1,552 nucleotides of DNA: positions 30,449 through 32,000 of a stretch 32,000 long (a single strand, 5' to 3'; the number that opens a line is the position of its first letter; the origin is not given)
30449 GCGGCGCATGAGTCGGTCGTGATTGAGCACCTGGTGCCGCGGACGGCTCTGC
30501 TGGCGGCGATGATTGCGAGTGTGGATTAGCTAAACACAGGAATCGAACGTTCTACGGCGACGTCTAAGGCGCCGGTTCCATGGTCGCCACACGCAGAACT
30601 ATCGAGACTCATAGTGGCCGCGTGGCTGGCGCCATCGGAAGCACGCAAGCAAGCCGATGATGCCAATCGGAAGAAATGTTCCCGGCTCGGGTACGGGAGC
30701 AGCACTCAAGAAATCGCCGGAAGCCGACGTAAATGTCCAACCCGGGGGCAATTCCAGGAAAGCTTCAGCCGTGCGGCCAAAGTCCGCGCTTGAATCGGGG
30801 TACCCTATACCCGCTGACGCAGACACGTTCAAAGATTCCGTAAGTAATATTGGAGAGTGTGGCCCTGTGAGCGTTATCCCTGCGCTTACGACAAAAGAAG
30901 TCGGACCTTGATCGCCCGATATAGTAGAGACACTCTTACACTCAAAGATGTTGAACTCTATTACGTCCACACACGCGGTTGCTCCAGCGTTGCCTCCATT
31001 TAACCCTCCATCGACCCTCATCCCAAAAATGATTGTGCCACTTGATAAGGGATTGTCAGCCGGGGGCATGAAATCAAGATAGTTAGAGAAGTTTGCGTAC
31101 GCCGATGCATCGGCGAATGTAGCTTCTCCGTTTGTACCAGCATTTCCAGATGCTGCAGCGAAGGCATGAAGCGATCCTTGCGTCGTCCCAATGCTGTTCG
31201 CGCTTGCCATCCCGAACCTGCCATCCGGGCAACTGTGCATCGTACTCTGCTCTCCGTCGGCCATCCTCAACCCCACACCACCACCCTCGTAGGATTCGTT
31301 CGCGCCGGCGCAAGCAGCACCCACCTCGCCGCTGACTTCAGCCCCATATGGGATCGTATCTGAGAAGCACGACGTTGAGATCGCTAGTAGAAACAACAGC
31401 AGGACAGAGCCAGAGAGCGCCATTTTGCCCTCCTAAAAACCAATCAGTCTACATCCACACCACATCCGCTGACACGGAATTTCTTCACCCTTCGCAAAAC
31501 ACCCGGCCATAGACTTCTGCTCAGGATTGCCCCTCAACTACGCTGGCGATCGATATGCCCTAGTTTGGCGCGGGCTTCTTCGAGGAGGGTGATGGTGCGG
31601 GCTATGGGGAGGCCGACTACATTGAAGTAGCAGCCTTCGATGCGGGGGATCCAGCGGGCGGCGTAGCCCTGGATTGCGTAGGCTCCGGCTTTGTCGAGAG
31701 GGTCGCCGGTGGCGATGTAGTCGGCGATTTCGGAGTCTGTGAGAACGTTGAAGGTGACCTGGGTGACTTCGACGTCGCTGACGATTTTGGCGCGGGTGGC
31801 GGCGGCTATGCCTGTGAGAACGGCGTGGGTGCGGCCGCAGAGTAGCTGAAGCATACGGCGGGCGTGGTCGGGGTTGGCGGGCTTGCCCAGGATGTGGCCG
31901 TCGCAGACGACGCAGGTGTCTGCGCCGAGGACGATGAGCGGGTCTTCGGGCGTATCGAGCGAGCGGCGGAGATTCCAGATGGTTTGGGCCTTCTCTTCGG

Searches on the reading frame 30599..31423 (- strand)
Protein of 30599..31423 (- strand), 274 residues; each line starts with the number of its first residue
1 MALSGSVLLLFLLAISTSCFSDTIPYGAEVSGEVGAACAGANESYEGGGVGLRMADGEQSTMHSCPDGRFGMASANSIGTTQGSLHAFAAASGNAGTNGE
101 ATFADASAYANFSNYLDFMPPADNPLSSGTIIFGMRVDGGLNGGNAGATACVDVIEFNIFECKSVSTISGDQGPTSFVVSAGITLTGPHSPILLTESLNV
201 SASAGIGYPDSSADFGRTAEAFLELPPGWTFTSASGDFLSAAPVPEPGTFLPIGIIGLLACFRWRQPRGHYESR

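Call 6: search_protein_families(library=pfam, proteins=[window:30599-31423:-])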
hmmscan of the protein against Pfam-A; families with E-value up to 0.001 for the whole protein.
window:30599-31423:- (274 aa): 0 families

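Call 7: find_encoding_contigs(protein=window:30599-31423:-, flank=10000, max_places=6)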
Protein window:30599-31423:- (274 aa): 3 contigs read that carry it; 3 places shown.
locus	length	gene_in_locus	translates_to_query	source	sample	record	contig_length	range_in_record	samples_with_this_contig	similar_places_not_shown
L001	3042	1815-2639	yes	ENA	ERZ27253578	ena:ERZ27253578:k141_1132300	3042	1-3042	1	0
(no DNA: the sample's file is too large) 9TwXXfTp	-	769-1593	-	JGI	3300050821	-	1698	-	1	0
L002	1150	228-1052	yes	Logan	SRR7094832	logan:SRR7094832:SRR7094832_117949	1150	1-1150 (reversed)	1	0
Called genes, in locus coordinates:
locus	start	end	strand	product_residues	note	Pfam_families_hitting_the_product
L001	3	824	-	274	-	?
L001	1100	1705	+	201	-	PF02545:Maf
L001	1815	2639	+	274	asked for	-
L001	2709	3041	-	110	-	?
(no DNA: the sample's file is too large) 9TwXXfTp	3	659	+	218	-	?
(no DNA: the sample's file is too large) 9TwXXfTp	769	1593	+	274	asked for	-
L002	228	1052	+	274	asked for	-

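Call 11: find_related_loci(query=L001:1100-1705:+, collection=genome_contigs, flank=10000)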
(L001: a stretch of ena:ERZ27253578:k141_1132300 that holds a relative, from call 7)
Query L001:1100-1705:+ (201 aa) in genome_contigs; peptide patterns used: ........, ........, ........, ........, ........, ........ (x = any residue, [..] = any of these).
600 stretches matched a pattern (row limit reached: there are more); 578 encode a relative of the query (tblastn E <= 1e-3); the best 80 are kept; 80 distinct loci.
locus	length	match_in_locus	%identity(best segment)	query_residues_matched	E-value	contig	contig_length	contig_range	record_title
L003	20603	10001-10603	82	1-201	1e-108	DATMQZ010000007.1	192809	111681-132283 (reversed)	MAG TPA_asm: Edaphobacter sp. isolate SMAG_U12942 k141_4042824, whole genome shotgun sequence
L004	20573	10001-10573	77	1-191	5e-97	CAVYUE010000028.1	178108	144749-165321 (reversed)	MAG: uncultured Acidobacteriaceae bacterium isolate MFD09671.bin.2.33 genome assembly, contig: contig_9403, whole genome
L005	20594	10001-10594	74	1-198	2e-96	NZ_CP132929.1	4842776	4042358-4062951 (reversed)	Tunturiibacter empetritectus strain M8UP27 chromosome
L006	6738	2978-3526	80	1-183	5e-96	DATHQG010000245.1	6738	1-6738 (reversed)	MAG TPA_asm: Edaphobacter sp. isolate SMAG_U12733 k141_2520777, whole genome shotgun sequence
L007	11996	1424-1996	75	1-191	7e-94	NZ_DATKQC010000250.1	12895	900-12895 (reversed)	MAG: Edaphobacter sp. isolate SMAG_U13992 k141_505512, whole genome shotgun sequence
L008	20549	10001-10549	77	1-183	1e-92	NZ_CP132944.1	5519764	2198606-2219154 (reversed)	Tunturiibacter lichenicola strain MP8S11 chromosome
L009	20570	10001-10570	73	1-190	5e-92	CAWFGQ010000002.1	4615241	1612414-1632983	MAG: uncultured Acidobacteriaceae bacterium isolate MFD04967.bin.1.60 genome assembly, contig: contig_9214, whole genome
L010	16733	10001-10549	76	1-183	9e-90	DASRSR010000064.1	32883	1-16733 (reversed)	MAG TPA_asm: Edaphobacter sp. isolate SMAG_U6103 k141_411396, whole genome shotgun sequence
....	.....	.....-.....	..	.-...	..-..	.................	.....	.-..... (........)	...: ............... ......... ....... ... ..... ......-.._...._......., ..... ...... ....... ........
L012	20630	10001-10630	63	1-189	2e-82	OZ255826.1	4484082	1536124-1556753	MAG: Edaphobacter sp. isolate ade6558b-797b-4b21-8e1a-9b780b73e61b genome assembly, chromosome: 1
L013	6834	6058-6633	66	1-186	3e-76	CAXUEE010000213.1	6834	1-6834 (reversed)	MAG TPA_asm: uncultured Acidobacteriaceae bacterium isolate public_SRR14722188_metawrap_bin.5 genome assembly, contig: p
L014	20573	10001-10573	77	1-191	6e-96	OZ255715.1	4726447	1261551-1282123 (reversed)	MAG: Edaphobacter sp. isolate f79cf2c5-0272-47ae-b100-8e1ab2a97da8 genome assembly, chromosome: 1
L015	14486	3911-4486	63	1-186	2e-75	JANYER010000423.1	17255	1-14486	MAG: Granulicella sp. isolate 338R_metabinner_35_sub 338R_k141_163913, whole genome shotgun sequence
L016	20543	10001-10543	64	1-186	2e-68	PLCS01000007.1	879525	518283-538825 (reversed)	MAG: Acidobacteriaceae bacterium isolate palsa_248 73.20111000_P3D.24_contig_150, whole genome shotgun sequence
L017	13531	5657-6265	60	1-186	6e-68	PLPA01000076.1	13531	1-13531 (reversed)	MAG: Acidobacteriaceae bacterium isolate bog_399 73.20120700_S3X.17_contig_560, whole genome shotgun sequence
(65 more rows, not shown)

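Call 17: find_related_loci(query=L001:1100-1705:+, collection=metagenome_contigs, flank=10000)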
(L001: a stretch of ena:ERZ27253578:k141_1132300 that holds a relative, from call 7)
Query L001:1100-1705:+ (201 aa) in metagenome_contigs; peptide patterns used: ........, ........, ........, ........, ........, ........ (x = any residue, [..] = any of these).
600 stretches matched a pattern (row limit reached: there are more); 583 encode a relative of the query (tblastn E <= 1e-3); the best 80 are kept; 80 distinct loci.
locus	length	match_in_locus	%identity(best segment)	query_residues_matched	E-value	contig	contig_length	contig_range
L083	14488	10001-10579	83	1-193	1e-107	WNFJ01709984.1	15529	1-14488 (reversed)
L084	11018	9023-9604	83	1-194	2e-107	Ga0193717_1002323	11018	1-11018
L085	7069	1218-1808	76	1-198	3e-98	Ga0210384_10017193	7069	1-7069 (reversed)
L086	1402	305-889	76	1-195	5e-104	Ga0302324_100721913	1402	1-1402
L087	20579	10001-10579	74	1-193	2e-94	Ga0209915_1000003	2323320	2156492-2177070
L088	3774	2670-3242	76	1-191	1e-94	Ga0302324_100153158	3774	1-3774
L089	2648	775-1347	73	1-191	3e-94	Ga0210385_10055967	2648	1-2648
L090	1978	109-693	74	2-192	7e-95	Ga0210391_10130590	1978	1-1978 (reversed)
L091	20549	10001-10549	74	1-183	4e-90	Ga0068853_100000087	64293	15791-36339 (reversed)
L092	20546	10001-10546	74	1-182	1e-89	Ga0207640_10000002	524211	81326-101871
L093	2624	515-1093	70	1-193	6e-90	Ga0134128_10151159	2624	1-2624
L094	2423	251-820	65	1-190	2e-81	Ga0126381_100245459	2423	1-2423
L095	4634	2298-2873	65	2-193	2e-78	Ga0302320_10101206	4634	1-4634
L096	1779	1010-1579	59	1-190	1e-77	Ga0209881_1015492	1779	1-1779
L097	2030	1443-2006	64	1-190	2e-74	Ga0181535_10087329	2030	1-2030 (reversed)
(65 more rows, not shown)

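Call 90: search_protein_families(library=ncbifam, proteins=[window:30599-31423:-], max_evalue=0.01)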
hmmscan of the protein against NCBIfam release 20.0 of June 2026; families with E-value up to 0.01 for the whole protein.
window:30599-31423:- (274 aa): 0 families

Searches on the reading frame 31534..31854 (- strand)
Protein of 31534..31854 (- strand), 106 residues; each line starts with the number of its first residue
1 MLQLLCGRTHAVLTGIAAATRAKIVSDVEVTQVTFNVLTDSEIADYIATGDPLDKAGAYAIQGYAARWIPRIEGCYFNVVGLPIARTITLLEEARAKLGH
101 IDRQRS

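Call 6: search_protein_families(library=pfam, proteins=[window:31534-31854:-])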
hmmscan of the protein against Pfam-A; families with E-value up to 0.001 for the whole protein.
window:31534-31854:- (106 aa): 1 family
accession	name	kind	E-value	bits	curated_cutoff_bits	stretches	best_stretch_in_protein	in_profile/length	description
PF02545.19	Maf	-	6.3e-31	107.9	27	1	1-93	88-186/187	Maf-like protein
